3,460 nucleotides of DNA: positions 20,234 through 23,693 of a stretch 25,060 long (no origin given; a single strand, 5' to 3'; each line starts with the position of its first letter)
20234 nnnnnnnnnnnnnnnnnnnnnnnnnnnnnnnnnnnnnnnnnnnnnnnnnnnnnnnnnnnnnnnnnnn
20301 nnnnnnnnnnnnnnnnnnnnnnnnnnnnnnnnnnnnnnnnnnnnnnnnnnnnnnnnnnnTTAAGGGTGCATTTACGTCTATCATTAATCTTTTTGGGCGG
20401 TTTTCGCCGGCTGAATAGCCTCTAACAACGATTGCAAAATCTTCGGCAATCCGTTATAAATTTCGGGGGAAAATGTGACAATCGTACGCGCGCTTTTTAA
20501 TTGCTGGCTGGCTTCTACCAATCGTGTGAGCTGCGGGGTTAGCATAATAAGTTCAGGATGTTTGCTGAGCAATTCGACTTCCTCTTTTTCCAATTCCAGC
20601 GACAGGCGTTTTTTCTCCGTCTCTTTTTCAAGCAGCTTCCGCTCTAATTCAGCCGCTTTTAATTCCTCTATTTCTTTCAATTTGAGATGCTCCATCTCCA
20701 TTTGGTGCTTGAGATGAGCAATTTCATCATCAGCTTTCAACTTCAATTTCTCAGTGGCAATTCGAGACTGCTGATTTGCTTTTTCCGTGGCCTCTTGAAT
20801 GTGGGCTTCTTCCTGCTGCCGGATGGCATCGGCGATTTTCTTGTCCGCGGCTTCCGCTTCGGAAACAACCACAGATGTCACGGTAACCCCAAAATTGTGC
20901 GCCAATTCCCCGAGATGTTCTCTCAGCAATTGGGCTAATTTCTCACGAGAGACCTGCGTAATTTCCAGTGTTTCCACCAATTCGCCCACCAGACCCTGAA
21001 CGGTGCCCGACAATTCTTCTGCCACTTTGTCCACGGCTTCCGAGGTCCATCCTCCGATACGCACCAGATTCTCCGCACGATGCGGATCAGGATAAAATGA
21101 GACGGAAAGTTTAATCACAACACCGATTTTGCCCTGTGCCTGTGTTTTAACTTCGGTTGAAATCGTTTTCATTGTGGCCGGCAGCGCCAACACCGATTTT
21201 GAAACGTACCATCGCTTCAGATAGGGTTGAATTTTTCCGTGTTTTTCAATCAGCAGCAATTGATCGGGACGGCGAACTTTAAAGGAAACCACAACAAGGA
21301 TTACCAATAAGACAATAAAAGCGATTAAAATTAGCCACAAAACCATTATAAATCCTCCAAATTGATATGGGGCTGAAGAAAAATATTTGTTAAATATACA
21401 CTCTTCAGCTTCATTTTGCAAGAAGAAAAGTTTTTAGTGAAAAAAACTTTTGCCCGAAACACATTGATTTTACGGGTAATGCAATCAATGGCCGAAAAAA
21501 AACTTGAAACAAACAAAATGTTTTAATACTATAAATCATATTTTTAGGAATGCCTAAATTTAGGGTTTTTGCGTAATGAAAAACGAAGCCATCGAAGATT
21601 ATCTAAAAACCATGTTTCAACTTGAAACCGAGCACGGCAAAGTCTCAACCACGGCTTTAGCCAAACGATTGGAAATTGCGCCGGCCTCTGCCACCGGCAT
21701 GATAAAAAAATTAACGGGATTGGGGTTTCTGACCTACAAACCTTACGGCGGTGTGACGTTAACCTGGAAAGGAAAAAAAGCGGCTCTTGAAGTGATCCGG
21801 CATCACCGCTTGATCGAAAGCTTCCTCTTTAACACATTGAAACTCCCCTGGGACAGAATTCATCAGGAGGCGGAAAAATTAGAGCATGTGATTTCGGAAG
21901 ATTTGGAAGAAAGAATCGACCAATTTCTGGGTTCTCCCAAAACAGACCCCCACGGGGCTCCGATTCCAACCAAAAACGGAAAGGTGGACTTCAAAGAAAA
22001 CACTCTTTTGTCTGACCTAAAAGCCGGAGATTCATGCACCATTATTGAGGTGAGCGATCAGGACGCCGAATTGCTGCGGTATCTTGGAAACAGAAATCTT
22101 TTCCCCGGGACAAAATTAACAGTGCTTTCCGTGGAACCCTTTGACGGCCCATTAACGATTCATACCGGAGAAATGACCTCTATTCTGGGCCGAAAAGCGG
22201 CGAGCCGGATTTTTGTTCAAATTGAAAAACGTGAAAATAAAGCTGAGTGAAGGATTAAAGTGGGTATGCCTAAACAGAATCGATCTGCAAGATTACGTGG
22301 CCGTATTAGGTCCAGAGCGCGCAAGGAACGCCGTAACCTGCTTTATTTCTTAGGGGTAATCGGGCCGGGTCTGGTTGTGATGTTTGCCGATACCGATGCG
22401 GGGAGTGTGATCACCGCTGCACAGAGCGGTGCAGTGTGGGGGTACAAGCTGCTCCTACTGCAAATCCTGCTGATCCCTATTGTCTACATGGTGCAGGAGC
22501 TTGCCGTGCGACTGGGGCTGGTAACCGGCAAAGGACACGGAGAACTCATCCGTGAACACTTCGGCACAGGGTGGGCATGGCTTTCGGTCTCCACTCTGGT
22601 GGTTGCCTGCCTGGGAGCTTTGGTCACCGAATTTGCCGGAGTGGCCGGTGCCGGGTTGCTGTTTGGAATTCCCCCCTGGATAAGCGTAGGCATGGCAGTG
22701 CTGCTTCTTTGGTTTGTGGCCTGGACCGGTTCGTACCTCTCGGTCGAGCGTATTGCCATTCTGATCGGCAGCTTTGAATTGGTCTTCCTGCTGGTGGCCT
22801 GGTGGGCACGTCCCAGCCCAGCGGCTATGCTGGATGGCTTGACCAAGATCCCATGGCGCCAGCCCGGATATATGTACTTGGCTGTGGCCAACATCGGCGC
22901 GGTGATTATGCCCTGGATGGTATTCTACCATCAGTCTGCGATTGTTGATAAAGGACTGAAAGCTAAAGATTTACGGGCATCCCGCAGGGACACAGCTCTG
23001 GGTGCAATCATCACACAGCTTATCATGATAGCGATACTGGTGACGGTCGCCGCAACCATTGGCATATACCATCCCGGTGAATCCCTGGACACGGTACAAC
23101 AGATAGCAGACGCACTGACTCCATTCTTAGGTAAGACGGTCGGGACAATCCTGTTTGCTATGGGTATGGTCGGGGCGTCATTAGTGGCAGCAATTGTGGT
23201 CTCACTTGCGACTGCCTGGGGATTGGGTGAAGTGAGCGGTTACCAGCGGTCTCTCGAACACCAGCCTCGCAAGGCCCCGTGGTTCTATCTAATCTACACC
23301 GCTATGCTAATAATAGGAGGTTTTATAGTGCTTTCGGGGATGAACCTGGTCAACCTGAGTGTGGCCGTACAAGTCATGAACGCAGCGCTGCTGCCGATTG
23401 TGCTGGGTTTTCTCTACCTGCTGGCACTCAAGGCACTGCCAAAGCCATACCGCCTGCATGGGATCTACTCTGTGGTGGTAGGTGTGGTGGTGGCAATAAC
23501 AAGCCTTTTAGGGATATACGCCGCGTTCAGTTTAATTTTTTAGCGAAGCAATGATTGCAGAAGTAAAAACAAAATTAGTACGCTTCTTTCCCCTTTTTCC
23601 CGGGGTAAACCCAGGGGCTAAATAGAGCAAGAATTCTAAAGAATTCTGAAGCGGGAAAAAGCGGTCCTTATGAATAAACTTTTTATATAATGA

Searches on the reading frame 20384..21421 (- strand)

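Call 11: search_protein_families(library=pfam, proteins=[window:20384-21421:-], max_evalue=0.01)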
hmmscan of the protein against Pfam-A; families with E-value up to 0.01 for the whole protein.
window:20384-21421:- (345 aa): 1 family
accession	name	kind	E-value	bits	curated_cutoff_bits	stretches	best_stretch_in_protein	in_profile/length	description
PF01145.31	Band_7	-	1.9e-05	25.2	23.6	1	75-218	33-173/176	SPFH domain / Band 7 family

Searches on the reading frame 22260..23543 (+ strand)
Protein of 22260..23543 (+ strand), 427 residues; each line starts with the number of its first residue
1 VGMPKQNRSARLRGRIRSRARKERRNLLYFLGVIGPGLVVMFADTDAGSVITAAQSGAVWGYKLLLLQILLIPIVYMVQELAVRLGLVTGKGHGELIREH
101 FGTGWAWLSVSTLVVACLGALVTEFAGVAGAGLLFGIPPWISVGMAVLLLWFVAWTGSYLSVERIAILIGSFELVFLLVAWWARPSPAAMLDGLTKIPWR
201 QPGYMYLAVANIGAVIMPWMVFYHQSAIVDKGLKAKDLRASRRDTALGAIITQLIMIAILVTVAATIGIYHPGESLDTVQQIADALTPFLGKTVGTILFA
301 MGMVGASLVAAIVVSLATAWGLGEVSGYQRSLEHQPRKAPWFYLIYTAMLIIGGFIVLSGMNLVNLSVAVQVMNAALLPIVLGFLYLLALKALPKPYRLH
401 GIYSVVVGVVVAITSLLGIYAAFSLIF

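Call 11: search_protein_families(library=pfam, proteins=[window:22260-23543:+], max_evalue=0.01)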
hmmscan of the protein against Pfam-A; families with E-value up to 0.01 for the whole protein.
window:22260-23543:+ (427 aa): 1 family
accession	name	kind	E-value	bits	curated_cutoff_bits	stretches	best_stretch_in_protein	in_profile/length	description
PF01566.24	Nramp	-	4.6e-70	236.9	29.8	1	51-389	2-344/357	Natural resistance-associated macrophage protein-like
